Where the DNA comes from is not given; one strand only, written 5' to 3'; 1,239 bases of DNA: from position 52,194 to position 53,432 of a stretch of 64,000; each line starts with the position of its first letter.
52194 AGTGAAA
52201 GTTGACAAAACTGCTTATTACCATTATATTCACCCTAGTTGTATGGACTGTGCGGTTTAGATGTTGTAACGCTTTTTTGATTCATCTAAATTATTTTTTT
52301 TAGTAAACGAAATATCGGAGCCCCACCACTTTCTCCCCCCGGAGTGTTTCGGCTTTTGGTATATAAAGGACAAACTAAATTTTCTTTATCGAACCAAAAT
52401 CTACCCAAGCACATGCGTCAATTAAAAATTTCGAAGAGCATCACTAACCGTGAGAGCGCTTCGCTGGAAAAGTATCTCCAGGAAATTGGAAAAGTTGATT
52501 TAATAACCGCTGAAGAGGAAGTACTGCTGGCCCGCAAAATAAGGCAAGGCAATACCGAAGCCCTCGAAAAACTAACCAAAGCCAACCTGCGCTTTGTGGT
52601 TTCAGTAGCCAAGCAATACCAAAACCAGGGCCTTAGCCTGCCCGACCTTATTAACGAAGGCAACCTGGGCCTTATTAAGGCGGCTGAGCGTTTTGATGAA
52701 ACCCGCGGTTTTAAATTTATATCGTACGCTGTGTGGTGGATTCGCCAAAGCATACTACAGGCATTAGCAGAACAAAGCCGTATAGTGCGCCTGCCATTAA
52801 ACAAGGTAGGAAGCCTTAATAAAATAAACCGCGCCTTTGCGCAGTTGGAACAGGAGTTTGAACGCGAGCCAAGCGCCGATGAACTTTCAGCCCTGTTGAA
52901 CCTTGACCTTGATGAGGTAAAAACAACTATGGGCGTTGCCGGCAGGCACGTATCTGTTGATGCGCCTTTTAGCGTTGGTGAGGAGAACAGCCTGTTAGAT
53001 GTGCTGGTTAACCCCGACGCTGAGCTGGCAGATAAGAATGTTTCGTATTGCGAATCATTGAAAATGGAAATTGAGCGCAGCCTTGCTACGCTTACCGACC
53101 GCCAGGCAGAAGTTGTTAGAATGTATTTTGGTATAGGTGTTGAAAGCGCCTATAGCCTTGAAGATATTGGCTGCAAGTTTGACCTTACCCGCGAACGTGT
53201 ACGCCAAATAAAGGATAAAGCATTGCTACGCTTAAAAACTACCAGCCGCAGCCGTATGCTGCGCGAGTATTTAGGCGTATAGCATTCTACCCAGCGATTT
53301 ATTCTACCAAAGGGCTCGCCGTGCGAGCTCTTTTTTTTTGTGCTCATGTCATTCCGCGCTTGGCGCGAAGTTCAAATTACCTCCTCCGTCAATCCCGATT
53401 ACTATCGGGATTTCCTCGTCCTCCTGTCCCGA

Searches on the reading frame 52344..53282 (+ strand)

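Call 43: search_protein_families(library=pfam, proteins=[window:52344-53282:+], max_evalue=0.001)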
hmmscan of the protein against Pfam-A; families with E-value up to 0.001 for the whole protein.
window:52344-53282:+ (312 aa): 4 families
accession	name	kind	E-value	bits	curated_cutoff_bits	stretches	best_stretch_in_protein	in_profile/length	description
PF04542.20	Sigma70_r2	-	8.4e-19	67.6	24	1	79-146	3-70/71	Sigma-70 region 2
PF04545.22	Sigma70_r4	-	4.3e-14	52.2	24.1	1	247-298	2-49/50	Sigma-70, region 4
PF04539.22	Sigma70_r3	-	2.5e-13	50.4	25.3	1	158-227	3-72/78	Sigma-70 region 3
PF00140.25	Sigma70_r1_2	-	2e-12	47.3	22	1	40-70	2-32/34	Sigma-70 factor, region 1.2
